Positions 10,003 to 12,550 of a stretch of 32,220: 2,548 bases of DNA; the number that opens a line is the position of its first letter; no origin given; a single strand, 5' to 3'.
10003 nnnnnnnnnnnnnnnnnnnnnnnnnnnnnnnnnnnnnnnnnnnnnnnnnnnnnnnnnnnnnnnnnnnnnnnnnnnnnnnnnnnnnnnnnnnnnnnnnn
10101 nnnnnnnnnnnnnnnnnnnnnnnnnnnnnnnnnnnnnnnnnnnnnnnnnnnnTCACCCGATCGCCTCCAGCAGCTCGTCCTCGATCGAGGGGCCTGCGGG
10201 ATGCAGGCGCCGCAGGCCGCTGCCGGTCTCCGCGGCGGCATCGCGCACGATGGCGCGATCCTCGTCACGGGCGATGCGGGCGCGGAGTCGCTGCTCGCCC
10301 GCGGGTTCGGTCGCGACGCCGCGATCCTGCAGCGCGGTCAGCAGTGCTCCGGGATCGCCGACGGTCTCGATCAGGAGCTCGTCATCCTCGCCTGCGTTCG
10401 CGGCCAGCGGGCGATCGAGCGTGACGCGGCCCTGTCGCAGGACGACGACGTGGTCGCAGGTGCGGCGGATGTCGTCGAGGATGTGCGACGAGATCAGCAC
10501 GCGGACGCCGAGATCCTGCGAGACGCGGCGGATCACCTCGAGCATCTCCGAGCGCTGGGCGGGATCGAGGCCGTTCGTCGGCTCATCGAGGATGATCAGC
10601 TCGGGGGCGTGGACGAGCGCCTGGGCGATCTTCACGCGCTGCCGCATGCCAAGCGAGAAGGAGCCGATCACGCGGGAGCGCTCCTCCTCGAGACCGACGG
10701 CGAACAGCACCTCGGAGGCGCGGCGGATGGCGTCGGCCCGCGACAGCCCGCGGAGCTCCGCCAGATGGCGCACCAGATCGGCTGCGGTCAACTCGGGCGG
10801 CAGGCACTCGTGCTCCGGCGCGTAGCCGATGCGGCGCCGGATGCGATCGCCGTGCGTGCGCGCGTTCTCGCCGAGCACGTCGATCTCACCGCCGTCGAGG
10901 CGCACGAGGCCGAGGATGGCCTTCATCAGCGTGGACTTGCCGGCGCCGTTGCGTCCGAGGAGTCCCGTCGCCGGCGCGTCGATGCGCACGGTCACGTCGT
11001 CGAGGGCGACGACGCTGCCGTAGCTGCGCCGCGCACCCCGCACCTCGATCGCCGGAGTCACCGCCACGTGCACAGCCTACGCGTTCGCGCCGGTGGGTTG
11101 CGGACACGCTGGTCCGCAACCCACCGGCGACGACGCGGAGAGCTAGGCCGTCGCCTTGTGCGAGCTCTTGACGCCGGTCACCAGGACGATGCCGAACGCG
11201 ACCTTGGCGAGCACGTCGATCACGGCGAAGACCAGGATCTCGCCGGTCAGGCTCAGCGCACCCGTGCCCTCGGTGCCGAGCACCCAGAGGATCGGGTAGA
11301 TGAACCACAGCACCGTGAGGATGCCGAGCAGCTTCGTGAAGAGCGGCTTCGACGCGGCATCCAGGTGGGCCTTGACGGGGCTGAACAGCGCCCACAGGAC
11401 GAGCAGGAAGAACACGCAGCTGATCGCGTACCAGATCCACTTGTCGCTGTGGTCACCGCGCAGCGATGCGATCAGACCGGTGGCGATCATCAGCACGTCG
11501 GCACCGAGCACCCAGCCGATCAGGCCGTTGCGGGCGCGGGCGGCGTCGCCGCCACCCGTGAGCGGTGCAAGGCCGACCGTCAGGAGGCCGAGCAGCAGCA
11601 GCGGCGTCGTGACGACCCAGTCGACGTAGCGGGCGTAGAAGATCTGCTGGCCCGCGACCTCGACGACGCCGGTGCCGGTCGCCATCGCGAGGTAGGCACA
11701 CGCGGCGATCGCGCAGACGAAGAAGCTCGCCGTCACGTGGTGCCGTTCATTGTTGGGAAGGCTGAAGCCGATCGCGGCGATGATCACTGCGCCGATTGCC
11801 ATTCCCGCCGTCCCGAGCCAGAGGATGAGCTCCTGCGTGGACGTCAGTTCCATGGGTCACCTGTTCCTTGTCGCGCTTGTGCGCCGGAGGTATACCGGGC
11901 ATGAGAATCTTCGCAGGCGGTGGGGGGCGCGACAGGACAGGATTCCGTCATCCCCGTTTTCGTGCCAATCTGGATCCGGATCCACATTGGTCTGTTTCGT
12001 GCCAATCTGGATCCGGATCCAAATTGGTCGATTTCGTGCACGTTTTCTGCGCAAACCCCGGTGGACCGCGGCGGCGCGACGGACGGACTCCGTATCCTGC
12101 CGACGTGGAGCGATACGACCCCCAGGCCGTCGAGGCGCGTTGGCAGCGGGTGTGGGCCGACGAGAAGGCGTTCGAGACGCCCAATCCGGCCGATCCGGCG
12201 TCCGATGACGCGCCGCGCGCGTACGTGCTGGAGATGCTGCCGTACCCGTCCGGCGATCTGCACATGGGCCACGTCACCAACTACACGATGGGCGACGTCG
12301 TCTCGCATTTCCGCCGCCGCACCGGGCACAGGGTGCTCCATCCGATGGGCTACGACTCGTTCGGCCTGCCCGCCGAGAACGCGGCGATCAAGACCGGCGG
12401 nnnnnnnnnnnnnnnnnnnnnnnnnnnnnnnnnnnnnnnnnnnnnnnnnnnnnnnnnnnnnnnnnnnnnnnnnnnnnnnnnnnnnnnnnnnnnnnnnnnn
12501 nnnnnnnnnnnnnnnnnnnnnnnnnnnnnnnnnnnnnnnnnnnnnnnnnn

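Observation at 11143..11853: Bacteriorhodopsin-like rhodopsin with Gly at the Asp96 donor position (DTG) in a high-GC actinobacterial housekeeping neighbourhood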

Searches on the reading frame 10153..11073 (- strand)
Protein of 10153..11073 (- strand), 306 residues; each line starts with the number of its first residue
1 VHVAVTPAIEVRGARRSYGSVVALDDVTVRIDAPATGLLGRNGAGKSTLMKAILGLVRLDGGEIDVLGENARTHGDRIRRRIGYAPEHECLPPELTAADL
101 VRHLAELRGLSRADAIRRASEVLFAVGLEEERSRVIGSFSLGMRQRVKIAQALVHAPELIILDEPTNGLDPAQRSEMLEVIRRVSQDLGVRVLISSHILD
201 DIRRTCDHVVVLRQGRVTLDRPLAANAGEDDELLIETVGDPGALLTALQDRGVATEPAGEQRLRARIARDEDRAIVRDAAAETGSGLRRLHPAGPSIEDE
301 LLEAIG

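Call 39: search_protein_families(library=pfam, proteins=[window:10153-11073:-], max_evalue=0.0001)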
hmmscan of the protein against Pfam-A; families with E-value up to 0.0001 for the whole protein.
window:10153-11073:- (306 aa): 3 families
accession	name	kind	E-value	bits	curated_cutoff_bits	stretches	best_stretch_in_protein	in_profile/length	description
PF00005.33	ABC_tran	-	5.9e-29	101.9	25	1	35-167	13-137/137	ABC transporter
PF13304.12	AAA_21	-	6.6e-15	56.4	27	1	122-197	221-298/304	AAA domain, putative AbiEii toxin, Type IV TA system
PF13175.12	AAA_15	-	3e-05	24.2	32.1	0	24-54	14-44/374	AAA ATPase domain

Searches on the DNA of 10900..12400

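Call 54: search_rna_families(source=window, start=10900, end=12400, threshold=evalue, max_evalue=1)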
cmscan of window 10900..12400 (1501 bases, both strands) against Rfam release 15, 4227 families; matches with E-value up to 1: 4.
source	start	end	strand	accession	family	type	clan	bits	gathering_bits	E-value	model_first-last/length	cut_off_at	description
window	11965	12027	-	RF00974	mir-607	Gene; miRNA;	-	30.3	94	0.0036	1-91/91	no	mir-607 microRNA precursor family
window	11077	11138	-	RF03407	MIR531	Gene; miRNA;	-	26.3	70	0.031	1-69/69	no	MIR531 microRNA precursor family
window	11958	12031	-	RF03905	MIR6149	Gene; miRNA;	-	25.1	100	0.04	1-99/99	no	MIR6149 microRNA precursor family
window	11076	11141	-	RF03209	MIR9657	Gene; miRNA;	-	22.7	53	0.86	1-85/85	no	MIR9657 microRNA precursor family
